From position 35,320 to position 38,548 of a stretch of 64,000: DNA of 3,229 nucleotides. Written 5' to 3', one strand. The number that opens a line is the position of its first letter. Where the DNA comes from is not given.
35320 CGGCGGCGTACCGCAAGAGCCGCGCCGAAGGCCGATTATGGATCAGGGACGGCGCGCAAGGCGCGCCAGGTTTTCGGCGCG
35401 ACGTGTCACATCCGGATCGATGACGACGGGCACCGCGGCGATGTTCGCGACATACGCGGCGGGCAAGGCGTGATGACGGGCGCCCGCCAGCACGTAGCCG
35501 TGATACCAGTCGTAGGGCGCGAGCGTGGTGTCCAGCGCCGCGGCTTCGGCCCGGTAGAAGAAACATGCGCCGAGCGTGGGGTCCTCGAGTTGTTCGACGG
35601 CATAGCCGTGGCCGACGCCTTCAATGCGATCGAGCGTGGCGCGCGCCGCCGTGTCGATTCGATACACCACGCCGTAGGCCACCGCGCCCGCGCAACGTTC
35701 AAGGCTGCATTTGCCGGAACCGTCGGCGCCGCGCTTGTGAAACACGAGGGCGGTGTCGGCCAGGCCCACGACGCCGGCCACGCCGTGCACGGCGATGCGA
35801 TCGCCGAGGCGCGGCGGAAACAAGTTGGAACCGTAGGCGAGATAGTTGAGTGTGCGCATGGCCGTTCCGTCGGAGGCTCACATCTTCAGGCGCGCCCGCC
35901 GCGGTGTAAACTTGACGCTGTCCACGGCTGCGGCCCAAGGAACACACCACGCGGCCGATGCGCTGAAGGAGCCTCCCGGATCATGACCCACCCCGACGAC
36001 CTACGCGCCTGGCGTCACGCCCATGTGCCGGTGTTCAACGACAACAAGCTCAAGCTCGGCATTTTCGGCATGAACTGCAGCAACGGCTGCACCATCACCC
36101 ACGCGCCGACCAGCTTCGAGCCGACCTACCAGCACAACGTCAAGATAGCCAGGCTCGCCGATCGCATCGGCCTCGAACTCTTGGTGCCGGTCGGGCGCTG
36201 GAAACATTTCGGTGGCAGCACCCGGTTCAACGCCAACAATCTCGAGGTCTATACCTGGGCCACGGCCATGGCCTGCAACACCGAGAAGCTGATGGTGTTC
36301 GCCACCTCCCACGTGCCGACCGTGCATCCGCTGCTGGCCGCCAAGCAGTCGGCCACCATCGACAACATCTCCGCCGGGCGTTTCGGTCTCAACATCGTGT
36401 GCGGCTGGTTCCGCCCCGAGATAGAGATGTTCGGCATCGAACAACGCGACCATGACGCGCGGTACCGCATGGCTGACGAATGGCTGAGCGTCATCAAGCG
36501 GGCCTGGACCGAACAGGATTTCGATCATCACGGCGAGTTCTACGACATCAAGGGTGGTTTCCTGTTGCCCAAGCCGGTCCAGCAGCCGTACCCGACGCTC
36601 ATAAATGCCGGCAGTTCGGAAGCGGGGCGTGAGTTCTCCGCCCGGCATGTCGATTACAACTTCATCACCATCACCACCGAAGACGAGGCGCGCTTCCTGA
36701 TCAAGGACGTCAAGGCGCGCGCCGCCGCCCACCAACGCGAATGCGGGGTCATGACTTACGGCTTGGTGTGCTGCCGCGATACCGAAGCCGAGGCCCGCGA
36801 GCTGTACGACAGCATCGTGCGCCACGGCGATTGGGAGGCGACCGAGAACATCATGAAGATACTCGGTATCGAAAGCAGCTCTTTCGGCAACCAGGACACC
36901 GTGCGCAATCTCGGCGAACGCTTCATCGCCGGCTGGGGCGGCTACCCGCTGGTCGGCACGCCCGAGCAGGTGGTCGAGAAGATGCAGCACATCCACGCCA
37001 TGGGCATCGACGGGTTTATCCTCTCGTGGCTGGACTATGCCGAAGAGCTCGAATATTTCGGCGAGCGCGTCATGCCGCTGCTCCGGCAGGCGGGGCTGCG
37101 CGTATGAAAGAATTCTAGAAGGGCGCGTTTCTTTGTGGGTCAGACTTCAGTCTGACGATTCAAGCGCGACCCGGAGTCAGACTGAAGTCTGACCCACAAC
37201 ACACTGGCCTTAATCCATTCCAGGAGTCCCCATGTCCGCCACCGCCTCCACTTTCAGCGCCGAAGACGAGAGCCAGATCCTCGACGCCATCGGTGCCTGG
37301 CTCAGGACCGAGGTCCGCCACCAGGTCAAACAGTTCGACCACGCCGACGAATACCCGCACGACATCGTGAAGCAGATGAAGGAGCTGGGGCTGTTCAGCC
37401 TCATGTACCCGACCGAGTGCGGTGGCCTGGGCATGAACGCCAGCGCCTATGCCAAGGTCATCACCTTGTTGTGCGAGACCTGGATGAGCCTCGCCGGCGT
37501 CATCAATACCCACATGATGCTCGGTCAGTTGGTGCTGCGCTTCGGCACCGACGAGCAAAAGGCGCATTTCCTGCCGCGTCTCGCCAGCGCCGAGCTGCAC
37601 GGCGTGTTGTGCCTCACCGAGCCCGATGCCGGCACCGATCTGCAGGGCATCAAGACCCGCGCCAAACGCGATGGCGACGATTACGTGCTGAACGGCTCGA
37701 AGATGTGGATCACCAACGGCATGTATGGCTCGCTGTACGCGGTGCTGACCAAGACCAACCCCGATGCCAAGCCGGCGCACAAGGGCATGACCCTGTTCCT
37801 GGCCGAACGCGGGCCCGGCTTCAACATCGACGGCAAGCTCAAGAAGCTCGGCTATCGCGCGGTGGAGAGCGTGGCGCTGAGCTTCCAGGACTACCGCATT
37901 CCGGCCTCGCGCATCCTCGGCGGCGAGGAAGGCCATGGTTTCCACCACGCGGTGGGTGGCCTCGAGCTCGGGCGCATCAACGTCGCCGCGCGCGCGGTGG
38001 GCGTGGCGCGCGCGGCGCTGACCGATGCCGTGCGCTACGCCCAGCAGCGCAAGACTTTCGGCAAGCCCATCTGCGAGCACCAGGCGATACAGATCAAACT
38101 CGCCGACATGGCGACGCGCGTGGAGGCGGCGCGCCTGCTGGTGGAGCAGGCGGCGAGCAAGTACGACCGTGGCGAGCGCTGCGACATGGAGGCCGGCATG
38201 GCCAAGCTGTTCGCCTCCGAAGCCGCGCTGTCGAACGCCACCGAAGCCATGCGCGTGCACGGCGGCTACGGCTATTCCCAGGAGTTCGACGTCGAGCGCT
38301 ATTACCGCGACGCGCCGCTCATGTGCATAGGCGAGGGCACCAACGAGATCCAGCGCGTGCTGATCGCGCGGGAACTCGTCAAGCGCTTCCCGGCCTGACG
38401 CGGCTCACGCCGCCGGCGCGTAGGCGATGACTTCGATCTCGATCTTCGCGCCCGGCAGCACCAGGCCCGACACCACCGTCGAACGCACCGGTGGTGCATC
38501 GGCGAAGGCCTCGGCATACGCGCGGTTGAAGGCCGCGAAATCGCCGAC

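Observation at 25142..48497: Two families of nested-palindrome intergenic repeats (A: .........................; B: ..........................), including one composite A-B-A copy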

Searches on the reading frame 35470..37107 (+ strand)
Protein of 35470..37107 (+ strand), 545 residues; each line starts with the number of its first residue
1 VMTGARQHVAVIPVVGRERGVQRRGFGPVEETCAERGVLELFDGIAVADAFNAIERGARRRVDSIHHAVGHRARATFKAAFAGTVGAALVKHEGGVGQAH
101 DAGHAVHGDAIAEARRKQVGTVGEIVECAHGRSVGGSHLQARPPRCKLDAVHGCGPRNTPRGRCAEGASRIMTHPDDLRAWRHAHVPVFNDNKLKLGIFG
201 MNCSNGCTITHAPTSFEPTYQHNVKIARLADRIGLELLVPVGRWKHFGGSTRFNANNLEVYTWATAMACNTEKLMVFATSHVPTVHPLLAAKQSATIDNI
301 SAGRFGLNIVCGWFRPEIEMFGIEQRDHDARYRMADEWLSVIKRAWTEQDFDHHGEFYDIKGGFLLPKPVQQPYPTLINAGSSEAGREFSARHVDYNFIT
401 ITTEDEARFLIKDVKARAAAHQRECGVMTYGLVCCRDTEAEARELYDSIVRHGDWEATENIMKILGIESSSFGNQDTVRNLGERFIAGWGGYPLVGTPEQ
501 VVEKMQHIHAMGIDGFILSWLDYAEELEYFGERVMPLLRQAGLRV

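Call 11: search_protein_families(library=pfam, proteins=[window:35470-37107:+])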
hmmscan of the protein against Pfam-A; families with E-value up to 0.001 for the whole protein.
window:35470-37107:+ (545 aa): 2 families
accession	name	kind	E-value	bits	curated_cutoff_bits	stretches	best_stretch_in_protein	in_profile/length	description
PF00296.26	Bac_luciferase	-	3.2e-59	201.3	27.9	1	213-514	18-313/314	Luciferase-like monooxygenase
PF06891.17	P2_Phage_GpR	-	0.00056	20.5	25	1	172-246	1-73/133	P2 phage tail completion protein R (GpR)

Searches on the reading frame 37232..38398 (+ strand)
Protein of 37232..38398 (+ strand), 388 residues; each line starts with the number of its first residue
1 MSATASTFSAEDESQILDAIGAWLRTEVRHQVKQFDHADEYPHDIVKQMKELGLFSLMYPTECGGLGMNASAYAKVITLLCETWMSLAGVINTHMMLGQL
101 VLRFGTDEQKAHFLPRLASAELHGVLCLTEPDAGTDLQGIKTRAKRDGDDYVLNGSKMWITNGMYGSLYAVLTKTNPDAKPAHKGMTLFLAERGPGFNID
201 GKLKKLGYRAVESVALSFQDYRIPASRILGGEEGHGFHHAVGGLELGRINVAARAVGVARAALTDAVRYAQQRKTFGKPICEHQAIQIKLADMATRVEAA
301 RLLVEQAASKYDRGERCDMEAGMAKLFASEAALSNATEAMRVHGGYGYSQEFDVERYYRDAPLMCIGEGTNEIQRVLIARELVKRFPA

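Call 11: search_protein_families(library=pfam, proteins=[window:37232-38398:+])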
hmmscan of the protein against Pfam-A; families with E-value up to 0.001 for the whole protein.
window:37232-38398:+ (388 aa): 5 families
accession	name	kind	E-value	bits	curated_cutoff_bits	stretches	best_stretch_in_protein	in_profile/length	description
PF00441.29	Acyl-CoA_dh_1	-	1e-50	172.2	22.4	1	234-382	1-149/150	Acyl-CoA dehydrogenase, C-terminal domain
PF02771.21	Acyl-CoA_dh_N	-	3.4e-26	92.3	22.9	1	11-121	2-113/113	Acyl-CoA dehydrogenase, N-terminal domain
PF08028.16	Acyl-CoA_dh_2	-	4e-25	89.1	22.7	1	251-366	3-128/134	Acyl-CoA dehydrogenase, C-terminal domain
PF02770.24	Acyl-CoA_dh_M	-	5.1e-21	75.1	33.3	1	126-220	2-96/97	Acyl-CoA dehydrogenase, middle domain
PF22924.1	ACOX_C_alpha1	-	2e-07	31.4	27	1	244-382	4-168/169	Acyl-CoA oxidase, C-alpha1 domain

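Call 40: find_encoding_contigs(protein=window:37232-38398:+, flank=1000, max_places=3)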
Protein window:37232-38398:+ (388 aa): no gene with exactly this product is on record in the collection.
